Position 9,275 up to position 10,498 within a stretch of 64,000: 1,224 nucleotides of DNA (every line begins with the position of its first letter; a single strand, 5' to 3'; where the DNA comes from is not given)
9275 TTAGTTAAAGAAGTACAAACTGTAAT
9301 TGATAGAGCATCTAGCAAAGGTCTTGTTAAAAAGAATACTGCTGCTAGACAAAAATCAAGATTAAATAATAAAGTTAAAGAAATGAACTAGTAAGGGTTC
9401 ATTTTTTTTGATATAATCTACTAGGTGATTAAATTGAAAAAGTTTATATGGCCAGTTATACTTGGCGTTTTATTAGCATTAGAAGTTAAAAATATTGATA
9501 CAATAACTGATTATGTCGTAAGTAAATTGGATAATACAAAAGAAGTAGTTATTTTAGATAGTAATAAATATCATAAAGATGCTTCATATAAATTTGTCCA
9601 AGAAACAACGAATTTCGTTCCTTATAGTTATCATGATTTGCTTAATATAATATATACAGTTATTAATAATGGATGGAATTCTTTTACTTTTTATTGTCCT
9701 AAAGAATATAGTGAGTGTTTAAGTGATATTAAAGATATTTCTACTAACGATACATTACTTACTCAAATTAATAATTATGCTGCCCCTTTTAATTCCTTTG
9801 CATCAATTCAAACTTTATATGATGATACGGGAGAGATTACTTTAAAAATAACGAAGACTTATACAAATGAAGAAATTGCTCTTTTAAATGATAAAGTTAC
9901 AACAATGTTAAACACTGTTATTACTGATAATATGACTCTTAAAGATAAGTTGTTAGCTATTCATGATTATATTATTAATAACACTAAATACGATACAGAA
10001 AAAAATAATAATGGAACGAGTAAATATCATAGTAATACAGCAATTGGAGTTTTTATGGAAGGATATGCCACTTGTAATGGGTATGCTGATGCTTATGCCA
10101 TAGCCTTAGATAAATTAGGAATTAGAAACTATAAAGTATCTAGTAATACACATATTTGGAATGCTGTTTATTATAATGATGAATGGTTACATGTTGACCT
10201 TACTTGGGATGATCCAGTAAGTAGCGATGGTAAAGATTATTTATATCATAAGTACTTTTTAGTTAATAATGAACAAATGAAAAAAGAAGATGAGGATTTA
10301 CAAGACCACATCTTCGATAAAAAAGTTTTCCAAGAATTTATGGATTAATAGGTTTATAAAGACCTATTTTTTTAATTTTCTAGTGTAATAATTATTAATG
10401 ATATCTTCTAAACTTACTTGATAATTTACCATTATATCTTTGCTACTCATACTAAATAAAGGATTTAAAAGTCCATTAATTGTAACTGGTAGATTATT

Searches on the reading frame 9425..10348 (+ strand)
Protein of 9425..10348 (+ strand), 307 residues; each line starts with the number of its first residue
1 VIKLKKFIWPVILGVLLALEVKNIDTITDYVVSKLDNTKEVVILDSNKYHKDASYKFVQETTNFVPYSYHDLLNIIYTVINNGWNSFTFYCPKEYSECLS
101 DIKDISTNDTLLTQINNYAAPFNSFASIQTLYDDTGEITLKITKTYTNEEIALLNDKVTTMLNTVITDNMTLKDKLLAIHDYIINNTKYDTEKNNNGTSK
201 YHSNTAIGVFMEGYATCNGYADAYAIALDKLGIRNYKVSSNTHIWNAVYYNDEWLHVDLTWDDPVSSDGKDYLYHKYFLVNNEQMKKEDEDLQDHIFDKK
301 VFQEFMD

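Call 67: search_protein_families(library=pfam, proteins=[window:9425-10348:+], max_evalue=0.001)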
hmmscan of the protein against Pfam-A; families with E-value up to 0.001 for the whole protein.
window:9425-10348:+ (307 aa): 1 family
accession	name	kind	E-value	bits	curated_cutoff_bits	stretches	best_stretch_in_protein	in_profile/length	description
PF01841.26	Transglut_core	-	2.1e-07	31.6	23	1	167-258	9-107/108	Transglutaminase-like superfamily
